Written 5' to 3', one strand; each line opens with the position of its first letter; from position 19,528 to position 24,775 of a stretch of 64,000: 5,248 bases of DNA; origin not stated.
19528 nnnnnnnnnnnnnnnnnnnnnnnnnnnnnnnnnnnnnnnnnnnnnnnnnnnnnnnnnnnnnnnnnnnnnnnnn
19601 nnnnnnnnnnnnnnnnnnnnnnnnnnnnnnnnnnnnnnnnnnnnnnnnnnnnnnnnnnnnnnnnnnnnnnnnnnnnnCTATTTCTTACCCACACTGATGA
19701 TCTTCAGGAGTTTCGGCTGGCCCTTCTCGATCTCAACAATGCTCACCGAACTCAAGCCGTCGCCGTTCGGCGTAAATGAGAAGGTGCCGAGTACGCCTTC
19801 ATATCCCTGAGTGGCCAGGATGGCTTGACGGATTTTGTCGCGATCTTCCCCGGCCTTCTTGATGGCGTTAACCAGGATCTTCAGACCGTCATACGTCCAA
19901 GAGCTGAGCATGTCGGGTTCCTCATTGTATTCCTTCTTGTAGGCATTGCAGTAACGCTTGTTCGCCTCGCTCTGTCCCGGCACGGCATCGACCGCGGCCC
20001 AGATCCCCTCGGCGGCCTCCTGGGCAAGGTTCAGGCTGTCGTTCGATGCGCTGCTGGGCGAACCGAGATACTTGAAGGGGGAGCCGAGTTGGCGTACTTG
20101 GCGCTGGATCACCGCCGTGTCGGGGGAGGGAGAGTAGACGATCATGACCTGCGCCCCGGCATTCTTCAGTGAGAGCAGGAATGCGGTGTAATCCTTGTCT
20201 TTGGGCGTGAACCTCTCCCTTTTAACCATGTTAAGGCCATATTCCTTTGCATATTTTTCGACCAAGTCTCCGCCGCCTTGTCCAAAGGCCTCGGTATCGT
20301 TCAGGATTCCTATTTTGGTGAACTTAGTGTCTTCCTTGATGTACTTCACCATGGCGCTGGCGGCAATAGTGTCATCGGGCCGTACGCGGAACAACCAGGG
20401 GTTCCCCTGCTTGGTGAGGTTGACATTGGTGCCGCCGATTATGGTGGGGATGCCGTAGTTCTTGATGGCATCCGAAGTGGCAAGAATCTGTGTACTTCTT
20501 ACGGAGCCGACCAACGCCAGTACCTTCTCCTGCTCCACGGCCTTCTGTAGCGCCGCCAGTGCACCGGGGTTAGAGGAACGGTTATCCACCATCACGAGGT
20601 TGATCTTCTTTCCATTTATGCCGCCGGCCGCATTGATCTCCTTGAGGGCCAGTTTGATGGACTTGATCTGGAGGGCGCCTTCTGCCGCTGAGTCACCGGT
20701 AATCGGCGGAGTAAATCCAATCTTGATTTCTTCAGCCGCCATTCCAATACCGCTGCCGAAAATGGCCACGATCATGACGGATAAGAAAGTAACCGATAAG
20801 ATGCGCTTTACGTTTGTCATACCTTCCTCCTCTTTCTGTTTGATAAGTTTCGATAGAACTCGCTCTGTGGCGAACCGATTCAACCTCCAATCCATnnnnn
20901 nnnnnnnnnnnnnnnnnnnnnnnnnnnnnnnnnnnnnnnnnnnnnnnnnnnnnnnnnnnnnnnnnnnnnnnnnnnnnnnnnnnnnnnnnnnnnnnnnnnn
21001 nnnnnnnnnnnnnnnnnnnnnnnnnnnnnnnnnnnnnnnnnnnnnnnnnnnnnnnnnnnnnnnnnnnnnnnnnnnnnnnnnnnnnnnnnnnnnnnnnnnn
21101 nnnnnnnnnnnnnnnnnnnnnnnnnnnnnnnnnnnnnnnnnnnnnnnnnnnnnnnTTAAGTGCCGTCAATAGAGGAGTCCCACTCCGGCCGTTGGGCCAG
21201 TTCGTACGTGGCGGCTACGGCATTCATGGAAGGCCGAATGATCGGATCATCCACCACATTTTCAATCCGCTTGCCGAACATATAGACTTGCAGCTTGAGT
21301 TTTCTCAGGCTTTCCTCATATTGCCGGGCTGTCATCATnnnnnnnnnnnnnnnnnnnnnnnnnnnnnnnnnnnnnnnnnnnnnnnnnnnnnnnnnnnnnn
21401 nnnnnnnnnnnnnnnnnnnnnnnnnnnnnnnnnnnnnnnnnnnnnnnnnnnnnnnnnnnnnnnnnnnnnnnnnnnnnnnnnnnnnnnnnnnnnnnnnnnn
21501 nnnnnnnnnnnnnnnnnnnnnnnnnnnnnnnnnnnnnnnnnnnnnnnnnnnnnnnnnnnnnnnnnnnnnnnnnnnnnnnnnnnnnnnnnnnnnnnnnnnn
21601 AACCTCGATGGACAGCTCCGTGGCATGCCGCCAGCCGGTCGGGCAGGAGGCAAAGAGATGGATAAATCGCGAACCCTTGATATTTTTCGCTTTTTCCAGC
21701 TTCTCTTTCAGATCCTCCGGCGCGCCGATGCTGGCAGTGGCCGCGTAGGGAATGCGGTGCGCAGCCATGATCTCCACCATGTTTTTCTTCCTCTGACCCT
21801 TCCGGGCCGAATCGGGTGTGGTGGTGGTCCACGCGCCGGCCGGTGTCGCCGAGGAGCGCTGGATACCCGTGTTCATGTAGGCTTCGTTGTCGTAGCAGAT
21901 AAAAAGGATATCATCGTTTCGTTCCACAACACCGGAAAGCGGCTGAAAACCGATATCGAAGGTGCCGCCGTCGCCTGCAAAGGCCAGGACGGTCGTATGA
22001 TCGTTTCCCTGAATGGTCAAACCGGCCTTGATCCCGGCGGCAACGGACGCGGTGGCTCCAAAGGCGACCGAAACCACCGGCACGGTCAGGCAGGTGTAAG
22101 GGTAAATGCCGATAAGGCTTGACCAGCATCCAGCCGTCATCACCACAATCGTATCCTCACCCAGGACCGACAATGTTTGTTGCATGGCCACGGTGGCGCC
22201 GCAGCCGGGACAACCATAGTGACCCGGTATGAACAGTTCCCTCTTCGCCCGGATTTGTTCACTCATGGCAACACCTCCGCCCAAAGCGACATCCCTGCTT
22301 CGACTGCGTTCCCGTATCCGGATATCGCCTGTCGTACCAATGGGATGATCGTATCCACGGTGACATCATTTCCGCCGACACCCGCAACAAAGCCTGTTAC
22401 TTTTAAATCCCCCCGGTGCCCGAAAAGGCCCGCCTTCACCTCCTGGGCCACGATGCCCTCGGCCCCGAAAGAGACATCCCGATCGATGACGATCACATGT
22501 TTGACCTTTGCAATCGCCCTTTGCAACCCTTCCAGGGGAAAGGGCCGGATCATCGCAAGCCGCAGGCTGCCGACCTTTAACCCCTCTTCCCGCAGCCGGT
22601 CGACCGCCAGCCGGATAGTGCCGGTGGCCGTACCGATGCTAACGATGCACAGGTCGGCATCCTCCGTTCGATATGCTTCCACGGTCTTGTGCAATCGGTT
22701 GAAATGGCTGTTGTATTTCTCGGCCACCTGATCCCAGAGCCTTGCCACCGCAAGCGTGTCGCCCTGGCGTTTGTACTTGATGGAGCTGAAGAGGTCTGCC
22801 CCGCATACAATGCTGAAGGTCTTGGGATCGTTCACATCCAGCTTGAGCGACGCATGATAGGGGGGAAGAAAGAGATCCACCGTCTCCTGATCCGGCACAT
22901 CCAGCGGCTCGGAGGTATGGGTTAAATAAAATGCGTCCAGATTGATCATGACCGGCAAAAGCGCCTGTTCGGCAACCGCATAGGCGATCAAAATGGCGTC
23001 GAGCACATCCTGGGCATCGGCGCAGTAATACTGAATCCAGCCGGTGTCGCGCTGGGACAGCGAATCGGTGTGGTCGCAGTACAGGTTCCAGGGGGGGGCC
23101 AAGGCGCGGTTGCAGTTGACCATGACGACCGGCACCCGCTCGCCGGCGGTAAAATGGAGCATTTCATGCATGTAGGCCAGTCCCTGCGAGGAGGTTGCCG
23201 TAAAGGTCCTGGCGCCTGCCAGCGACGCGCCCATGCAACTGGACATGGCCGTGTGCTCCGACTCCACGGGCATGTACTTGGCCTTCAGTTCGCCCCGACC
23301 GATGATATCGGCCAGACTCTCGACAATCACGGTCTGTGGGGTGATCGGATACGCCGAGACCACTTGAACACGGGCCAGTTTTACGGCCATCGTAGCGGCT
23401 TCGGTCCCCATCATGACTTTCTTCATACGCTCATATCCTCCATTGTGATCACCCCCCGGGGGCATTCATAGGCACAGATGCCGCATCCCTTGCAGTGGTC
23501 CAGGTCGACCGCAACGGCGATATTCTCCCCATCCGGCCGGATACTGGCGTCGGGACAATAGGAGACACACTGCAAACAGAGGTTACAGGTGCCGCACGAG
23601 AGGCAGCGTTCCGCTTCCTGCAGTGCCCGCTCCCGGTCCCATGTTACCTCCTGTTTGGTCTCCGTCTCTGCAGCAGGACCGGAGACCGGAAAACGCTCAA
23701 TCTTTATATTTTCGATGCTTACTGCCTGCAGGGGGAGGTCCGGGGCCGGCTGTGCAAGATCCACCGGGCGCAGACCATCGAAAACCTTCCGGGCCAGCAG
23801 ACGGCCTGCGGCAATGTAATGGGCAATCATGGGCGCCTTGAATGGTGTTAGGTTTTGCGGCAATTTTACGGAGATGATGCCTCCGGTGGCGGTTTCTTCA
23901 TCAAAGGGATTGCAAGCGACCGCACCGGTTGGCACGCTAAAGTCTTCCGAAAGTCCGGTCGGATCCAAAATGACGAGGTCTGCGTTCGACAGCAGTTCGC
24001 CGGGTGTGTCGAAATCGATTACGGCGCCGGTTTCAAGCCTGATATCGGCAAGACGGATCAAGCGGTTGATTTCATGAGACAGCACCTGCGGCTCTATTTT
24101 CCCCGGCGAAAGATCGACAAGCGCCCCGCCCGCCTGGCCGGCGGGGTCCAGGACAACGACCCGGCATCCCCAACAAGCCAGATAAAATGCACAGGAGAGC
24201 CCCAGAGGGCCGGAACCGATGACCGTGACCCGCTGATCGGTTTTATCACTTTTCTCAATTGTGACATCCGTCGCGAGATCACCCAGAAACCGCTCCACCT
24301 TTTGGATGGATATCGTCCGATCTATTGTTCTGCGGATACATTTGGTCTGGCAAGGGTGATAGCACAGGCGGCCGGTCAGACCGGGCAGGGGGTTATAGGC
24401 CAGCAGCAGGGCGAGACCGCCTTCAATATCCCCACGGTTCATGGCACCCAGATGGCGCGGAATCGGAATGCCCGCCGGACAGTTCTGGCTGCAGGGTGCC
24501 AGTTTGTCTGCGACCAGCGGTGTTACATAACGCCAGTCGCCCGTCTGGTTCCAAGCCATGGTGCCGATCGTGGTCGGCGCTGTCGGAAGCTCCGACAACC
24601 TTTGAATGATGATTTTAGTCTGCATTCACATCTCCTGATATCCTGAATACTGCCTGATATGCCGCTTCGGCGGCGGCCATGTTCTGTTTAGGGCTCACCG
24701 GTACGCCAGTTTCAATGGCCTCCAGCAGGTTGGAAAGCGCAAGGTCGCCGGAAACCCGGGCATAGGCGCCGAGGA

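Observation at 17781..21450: Nested paralogous segment: a second, gutted copy of the livH-livJ-glcDE-glcF-abfD-porB' block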

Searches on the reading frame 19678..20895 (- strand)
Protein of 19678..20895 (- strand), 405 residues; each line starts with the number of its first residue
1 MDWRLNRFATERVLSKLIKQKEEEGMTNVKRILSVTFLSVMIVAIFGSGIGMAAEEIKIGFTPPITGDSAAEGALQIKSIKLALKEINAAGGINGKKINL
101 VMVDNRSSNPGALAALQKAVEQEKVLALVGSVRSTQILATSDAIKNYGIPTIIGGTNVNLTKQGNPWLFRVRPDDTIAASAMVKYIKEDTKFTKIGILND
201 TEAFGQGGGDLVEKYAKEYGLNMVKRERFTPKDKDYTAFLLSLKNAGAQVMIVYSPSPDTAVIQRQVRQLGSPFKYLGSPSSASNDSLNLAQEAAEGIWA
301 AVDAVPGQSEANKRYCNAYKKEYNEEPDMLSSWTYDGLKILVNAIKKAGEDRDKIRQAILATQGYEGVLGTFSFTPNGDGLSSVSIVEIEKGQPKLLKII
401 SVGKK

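Call 4: search_protein_families(library=pfam, proteins=[window:19678-20895:-])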
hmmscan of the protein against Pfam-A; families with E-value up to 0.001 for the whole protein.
window:19678-20895:- (405 aa): 3 families
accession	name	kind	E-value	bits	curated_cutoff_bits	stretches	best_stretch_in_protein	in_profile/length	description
PF13458.12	Peripla_BP_6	-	2.1e-66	225.4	31.7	1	56-392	1-342/343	Periplasmic binding protein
PF01094.35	ANF_receptor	-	8.5e-30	104.4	25.4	1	79-389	5-350/353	Receptor family ligand binding region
PF13433.12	Peripla_BP_5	-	2.8e-14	53.4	27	1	57-135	1-79/363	Periplasmic binding protein domain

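Call 24: find_homologous_proteins(query=window:19678-20820:-, max_evalue=1e-60)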
Query window:19678-20820:- (380 aa): 724 proteins with E <= 1e-60 among 8000 candidates; the best 120 are listed.
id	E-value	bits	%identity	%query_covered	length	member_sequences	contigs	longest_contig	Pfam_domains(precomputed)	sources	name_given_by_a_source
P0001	5.5e-226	768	91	100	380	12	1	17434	PF01094.35,PF13433.13,PF13458.13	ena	-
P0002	1.1e-209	714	85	99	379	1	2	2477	PF01094.35,PF13433.13,PF13458.13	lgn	-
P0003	9.0e-209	711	85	99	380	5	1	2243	PF01094.35,PF13433.13,PF13458.13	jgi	jgi:branched-chain amino acid transport system substrate-binding protein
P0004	1.0e-208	711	85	100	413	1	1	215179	PF01094.35,PF13433.13,PF13458.13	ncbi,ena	-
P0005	2.7e-206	703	84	100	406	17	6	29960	PF01094.35,PF13433.13,PF13458.13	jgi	jgi:branched-chain amino acid transport system substrate-binding protein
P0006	1.9e-188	644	77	100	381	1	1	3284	PF01094.35,PF13433.13,PF13458.13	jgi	-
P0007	2.4e-188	644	78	100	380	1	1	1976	PF01094.35,PF13433.13,PF13458.13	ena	-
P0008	3.2e-188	643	76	100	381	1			PF01094.35,PF13433.13,PF13458.13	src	-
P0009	3.5e-188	643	77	100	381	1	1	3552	PF01094.35,PF13433.13,PF13458.13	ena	-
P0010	1.0e-187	642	76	100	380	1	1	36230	PF01094.35,PF13433.13,PF13458.13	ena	-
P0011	3.9e-187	640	76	100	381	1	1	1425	PF01094.35,PF13433.13,PF13458.13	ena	-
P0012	5.8e-187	639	77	100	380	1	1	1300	PF01094.35,PF13433.13,PF13458.13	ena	-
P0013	5.9e-187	639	77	100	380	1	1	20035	PF01094.35,PF13433.13,PF13458.13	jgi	jgi:branched-chain amino acid transport system substrate-binding protein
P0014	6.1e-187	639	77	99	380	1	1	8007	PF01094.35,PF13433.13,PF13458.13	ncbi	-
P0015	1.0e-186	638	76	100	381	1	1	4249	PF01094.35,PF13433.13,PF13458.13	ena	-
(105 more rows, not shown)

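Call 25: find_encoding_contigs(protein=P0004, flank=10000, max_places=3)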
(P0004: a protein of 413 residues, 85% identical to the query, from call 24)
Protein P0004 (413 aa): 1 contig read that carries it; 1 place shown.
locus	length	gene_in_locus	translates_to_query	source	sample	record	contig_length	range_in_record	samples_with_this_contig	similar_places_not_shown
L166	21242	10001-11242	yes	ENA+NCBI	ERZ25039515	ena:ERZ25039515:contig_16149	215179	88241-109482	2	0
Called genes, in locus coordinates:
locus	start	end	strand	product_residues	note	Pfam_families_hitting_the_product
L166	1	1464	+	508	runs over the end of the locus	PF11794:HpaB_N, PF03241:HpaB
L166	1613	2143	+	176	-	PF08666:SAF, PF04295:GD_AH_second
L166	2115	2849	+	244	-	PF00389:2-Hacid_dh, PF02826:2-Hacid_dh_C, PF03446:NAD_binding_2 (weak)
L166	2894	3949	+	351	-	PF00294:PfkB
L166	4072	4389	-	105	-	-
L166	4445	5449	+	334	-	PF00389:2-Hacid_dh, PF02826:2-Hacid_dh_C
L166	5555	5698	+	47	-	-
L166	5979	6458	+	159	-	PF02311:AraC_binding, PF07883:Cupin_2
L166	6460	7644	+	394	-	PF04015:DUF362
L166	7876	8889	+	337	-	PF04199:Cyclase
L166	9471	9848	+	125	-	-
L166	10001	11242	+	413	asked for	PF13433:Peripla_BP_5, PF13458:Peripla_BP_6, PF01094:ANF_receptor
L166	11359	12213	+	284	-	PF02653:BPD_transp_2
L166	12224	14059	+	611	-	PF02653:BPD_transp_2, PF00005:ABC_tran, PF13304:AAA_21, PF12399:BCA_ABC_TP_C (weak)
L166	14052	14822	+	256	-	PF00005:ABC_tran, PF13304:AAA_21 (faint)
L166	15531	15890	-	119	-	-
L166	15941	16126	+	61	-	PF00589:Phage_integrase (weak)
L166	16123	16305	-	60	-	-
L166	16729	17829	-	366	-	PF07991:KARI_N, PF01450:KARI_C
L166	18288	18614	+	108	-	PF01565:FAD_binding_4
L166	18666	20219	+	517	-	PF01565:FAD_binding_4, PF02913:FAD-oxidase_C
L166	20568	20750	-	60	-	-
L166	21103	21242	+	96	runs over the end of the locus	PF14512:TM1586_NiRdase (faint), PF00881:Nitroreductase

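Call 26: find_encoding_contigs(protein=P0005, flank=10000, max_places=4)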
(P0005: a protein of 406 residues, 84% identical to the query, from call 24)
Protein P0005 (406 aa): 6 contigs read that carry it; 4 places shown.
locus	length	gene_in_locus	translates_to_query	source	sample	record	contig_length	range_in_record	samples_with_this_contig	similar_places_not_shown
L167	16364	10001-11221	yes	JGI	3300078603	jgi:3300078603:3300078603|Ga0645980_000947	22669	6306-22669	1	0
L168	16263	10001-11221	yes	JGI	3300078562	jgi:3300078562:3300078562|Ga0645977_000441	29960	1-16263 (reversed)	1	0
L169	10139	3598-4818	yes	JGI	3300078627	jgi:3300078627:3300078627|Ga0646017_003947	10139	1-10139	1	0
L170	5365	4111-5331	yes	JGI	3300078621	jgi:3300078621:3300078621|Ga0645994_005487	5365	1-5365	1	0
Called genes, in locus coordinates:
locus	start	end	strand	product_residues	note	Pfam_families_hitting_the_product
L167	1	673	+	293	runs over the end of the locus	PF09339:HTH_IclR, PF13412:HTH_24 (faint), PF01614:IclR_C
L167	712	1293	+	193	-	PF01558:POR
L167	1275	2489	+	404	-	PF14691:Fer4_20, PF01266:DAO (weak), PF13450:NAD_binding_8 (weak), PF12838:Fer4_7 (weak), PF00037:Fer4 (weak)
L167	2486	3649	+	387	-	PF01855:POR_N, PF02780:Transketolase_C (weak), PF17147:PFOR_II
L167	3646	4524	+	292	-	PF02775:TPP_enzyme_C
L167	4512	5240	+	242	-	PF11794:HpaB_N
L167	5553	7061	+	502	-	PF08666:SAF, PF04295:GD_AH_second, PF20629:GD_AH_C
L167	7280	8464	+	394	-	PF04015:DUF362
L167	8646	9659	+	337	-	PF04199:Cyclase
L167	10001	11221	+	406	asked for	PF13433:Peripla_BP_5, PF13458:Peripla_BP_6, PF01094:ANF_receptor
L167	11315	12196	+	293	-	PF02653:BPD_transp_2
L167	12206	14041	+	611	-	PF02653:BPD_transp_2, PF00005:ABC_tran, PF13304:AAA_21 (weak), PF12399:BCA_ABC_TP_C (weak)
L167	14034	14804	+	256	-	PF00005:ABC_tran, PF13304:AAA_21 (faint)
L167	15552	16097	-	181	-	PF00080:Sod_Cu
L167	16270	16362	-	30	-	?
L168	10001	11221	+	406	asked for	PF13433:Peripla_BP_5, PF13458:Peripla_BP_6, PF01094:ANF_receptor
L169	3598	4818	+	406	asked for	PF13433:Peripla_BP_5, PF13458:Peripla_BP_6, PF01094:ANF_receptor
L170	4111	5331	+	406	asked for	PF13433:Peripla_BP_5, PF13458:Peripla_BP_6, PF01094:ANF_receptor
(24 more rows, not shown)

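Call 27: find_encoding_contigs(protein=P0001, flank=10000, max_places=3)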
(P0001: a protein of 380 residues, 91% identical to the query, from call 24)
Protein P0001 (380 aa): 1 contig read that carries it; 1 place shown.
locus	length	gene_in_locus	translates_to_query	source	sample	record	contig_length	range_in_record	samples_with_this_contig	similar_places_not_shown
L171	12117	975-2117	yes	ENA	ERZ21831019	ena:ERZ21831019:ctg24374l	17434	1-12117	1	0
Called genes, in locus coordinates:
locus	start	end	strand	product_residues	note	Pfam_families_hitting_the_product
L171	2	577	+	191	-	?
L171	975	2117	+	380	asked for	PF13433:Peripla_BP_5, PF13458:Peripla_BP_6, PF01094:ANF_receptor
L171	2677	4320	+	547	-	PF02310:B12-binding, PF04055:Radical_SAM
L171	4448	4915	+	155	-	PF01243:PNPOx_N, PF12900:Pyridox_ox_2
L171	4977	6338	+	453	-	PF09587:PGA_cap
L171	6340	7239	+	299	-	PF01177:Asp_Glu_race (faint)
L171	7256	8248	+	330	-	PF07478:Dala_Dala_lig_C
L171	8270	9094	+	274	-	PF05013:FGase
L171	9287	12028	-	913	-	PF06808:DctM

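Call 55: search_protein_families(library=pfam, proteins=[L171:2-577:+])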
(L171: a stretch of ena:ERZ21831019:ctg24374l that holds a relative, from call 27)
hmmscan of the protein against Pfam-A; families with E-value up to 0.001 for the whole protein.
L171:2-577:+ (191 aa): 1 family
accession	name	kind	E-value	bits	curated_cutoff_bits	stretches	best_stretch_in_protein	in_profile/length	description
PF05167.17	DUF711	-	2.7e-80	270.6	25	1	15-161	266-412/413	Uncharacterised ACR (DUF711)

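Call 57: search_solved_structures(query=window:19678-20820:-, max_evalue=1e-10)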
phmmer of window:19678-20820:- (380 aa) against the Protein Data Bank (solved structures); distinct sequences matched with E-value up to 1e-10: 29.
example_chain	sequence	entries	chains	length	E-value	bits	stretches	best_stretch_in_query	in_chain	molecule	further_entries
3td9_A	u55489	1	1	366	5.7e-35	124.5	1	31-368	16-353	Branched chain amino acid ABC transporter, periplasmic amino acid-binding protein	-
4gnr_A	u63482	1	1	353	6e-30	108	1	30-371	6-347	ABC transporter substrate-binding protein-branched chain amino acid transport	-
3ipc_A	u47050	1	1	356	1.7e-28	103.2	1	33-367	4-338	ABC transporter, substrate binding protein (Amino acid)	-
3ip5_A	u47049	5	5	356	1.9e-28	103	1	33-367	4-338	ABC transporter, substrate binding protein (Amino acid)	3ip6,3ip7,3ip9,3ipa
1usg_A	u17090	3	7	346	5.7e-28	101.5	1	31-354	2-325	LEUCINE-SPECIFIC BINDING PROTEIN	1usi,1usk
2lbp_A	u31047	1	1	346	6.1e-27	98.1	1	31-354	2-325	LEUCINE-BINDING PROTEIN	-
4n0q_A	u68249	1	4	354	1.9e-25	93.2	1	31-360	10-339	Leu/Ile/Val-binding protein homolog 3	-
3hut_A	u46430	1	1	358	1.3e-24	90.5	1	33-353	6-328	putative branched-chain amino acid ABC transporter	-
4nqr_A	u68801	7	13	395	2.7e-24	89.4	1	32-356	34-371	Amino acid/amide ABC transporter substrate-binding protein, HAAT family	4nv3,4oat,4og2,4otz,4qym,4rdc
4obb_A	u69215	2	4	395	3.8e-24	88.9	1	32-356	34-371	Amino acid/amide ABC transporter substrate-binding protein, HAAT family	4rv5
1z15_A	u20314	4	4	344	5.9e-24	88.3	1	30-354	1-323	Leu/Ile/Val-binding protein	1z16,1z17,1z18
2liv_A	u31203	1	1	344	2.3e-23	86.4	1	30-354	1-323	LEUCINE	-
4q6w_A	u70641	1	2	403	5.2e-22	81.9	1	10-352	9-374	Putative leu/ile/val-binding protein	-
8z0g_A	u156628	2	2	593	6e-22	81.7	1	50-354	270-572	Leu/Ile/Val-binding protein,Leu/Ile/Val-binding protein,mNeonGreen | NeIle,Leu/Ile/Val-binding protein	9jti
4ey3_A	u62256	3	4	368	5.9e-21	78.4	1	28-371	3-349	Twin-arginine translocation pathway signal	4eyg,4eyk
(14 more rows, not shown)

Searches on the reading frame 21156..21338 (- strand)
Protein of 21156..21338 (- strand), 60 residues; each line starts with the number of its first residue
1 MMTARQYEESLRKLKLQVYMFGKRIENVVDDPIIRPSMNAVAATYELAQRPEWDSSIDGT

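Call 4: search_protein_families(library=pfam, proteins=[window:21156-21338:-])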
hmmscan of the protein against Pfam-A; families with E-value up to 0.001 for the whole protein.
window:21156-21338:- (60 aa): 1 family
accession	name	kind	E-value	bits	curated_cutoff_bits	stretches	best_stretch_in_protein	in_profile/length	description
PF11794.13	HpaB_N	-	1.6e-13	51.3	35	1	3-54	1-52/270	4-hydroxyphenylacetate 3-hydroxylase N terminal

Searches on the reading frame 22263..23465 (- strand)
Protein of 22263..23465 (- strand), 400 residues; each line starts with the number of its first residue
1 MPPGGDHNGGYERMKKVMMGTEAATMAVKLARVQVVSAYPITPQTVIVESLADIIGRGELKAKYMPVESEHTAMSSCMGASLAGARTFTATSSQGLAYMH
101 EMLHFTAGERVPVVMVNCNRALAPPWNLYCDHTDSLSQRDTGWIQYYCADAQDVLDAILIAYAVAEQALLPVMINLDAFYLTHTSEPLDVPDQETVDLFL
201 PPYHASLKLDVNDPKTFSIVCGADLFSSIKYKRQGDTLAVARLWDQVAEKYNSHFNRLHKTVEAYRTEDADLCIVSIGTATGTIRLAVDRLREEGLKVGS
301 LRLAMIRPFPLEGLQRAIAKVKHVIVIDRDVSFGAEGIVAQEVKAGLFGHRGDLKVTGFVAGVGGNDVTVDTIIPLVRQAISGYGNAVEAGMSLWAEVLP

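Call 4: search_protein_families(library=pfam, proteins=[window:22263-23465:-])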
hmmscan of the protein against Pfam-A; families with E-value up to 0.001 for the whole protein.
window:22263-23465:- (400 aa): 3 families
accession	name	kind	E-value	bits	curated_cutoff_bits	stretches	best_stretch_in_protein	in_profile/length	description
PF01855.24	POR_N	-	5e-65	219.9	27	1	27-238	2-220/231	Pyruvate flavodoxin/ferredoxin oxidoreductase, thiamine diP-bdg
PF17147.9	PFOR_II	-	1e-28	100.1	27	1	270-373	1-102/102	Pyruvate:ferredoxin oxidoreductase core domain II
PF02780.25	Transketolase_C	-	1.5e-05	25.3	25.9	1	267-345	7-86/124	Transketolase, C-terminal domain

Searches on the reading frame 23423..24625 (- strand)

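Call 4: search_protein_families(library=pfam, proteins=[window:23423-24625:-])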
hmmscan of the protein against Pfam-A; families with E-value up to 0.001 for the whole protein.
window:23423-24625:- (400 aa): 11 families
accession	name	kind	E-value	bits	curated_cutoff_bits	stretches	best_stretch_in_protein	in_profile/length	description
PF14691.11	Fer4_20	-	2.3e-16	60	25.8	1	43-119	30-109/113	Dihydroprymidine dehydrogenase domain II, 4Fe-4S cluster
PF13187.11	Fer4_9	-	2.3e-07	31.2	27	1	347-393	2-52/52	4Fe-4S dicluster domain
PF00037.32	Fer4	-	9.1e-06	25.7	21.1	1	372-394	2-24/24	4Fe-4S binding domain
PF01266.30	DAO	-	1.2e-05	25.4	27.9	1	132-168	1-38/353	FAD dependent oxidoreductase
PF13450.12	NAD_binding_8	-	4.8e-05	24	21.9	1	135-168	1-34/68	NAD(P)-binding Rossmann-like domain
PF12838.12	Fer4_7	-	0.00011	23.1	27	1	346-392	1-52/52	4Fe-4S dicluster domain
PF07992.20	Pyr_redox_2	-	0.00029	20.8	26.1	1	117-162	129-174/291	Pyridine nucleotide-disulphide oxidoreductase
PF13237.11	Fer4_10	-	0.00037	20.8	25.5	1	346-389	8-53/53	4Fe-4S dicluster domain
PF12797.12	Fer4_2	-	0.00039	20.7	24.5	1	371-389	3-21/22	4Fe-4S binding domain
PF12837.12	Fer4_6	-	0.00061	20.1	25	1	371-393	2-24/24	4Fe-4S binding domain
PF25160.1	LdpA_Fe-S-bd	-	0.00074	19.7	27.6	1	353-397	9-47/49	LdpA Fe-S cluster-binding domain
